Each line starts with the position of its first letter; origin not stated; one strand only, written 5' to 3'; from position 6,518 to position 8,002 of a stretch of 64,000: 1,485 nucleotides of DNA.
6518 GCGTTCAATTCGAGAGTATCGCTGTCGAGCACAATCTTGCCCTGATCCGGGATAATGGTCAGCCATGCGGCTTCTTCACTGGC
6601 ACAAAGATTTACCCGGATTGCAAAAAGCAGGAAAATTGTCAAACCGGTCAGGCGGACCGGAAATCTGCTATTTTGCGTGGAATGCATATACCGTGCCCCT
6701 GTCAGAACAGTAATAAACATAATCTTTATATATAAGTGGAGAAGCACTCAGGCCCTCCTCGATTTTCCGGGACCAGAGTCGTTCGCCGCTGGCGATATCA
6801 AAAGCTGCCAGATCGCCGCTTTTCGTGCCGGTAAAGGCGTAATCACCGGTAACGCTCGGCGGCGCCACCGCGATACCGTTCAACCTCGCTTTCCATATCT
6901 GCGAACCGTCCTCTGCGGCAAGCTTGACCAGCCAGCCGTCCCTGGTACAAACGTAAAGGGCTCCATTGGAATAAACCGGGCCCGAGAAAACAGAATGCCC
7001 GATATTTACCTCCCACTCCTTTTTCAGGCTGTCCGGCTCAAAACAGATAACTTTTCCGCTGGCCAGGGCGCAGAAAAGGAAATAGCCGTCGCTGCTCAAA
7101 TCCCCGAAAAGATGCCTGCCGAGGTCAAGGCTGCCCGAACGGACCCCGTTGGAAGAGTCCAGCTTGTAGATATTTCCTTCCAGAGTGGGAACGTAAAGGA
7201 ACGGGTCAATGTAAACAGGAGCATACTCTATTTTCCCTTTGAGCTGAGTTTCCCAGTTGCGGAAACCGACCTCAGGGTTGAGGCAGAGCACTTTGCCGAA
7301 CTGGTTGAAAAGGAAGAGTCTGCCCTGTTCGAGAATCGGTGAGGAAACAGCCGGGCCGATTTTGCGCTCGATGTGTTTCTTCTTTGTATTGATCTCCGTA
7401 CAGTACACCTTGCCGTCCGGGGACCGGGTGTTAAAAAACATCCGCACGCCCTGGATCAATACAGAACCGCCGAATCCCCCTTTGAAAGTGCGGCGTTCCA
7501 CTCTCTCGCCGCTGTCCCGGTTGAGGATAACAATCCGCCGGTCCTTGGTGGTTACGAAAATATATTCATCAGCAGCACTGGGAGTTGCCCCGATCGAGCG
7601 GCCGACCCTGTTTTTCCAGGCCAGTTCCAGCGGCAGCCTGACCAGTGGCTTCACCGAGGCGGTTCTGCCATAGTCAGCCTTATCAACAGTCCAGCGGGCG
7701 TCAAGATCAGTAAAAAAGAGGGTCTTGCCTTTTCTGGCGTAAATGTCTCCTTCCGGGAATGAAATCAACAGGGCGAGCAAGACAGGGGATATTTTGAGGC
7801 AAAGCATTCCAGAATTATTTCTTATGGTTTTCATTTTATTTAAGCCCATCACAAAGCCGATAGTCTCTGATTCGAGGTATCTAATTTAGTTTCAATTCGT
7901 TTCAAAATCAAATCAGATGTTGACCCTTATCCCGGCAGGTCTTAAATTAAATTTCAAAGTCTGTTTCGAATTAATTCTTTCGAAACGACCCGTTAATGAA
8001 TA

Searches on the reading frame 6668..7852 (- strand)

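Call 6: search_protein_families(library=pfam, proteins=[window:6668-7852:-], max_evalue=0.1)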
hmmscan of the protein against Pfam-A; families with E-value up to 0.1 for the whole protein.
window:6668-7852:- (394 aa): 3 families
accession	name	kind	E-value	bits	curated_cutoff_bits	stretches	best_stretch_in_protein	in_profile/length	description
PF13570.13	Beta-prop_ACSF4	-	1e-32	114.3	133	2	254-392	59-201/329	Beta-alanine-activating enzyme, beta-propeller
PF13360.13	PQQ_2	-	2.4e-31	109.6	27.6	3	226-393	3-186/233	Outer membrane protein assembly factor BamB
PF01011.28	PQQ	-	1.4e-13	50.8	26.7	2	336-376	547-588/595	Glucose/ethanol/alcohol dehydrogenase, beta-propeller domain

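Call 7: search_protein_families(library=ncbifam, proteins=[window:6668-7852:-], max_evalue=0.1)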
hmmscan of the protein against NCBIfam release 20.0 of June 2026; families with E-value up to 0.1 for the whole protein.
window:6668-7852:- (394 aa): 8 families
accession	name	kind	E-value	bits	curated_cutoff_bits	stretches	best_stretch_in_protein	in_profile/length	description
TIGR03300.1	assembly_YfgL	equivalog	2.9e-34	118.4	285.2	3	258-393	67-207/377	outer membrane protein assembly factor BamB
NF008351.0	PRK11138.1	equivalog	1.5e-20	73.1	423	3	76-239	45-183/394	outer membrane protein assembly factor BamB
TIGR03075.1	PQQ_enz_alc_DH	subfamily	5.4e-14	51.7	480.05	2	335-376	474-515/530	PQQ-dependent dehydrogenase, methanol/ethanol family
TIGR04528.1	acido_non_PQQ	subfamily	5.7e-12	45.2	650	1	334-376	431-473/493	acido-empty-quinoprotein group A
NF053615.1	SerThrKinAfsKStmc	equivalog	7e-09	34.9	1300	1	308-393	503-590/809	protein serine/threonine kinase AfsK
TIGR03074.1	PQQ_membr_DH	subfamily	3.1e-07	28.6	832.65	1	291-324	208-241/783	membrane-bound PQQ-dependent dehydrogenase, glucose/quinate/shikimate family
NF041516.1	PA2928_fam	subfamily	0.00077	18.9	70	1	336-371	59-94/376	PA2928 family protein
NF037948.1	signal_int_SinM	equivalog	0.054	12.8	250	1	35-131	140-231/387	signal integration modulator SinM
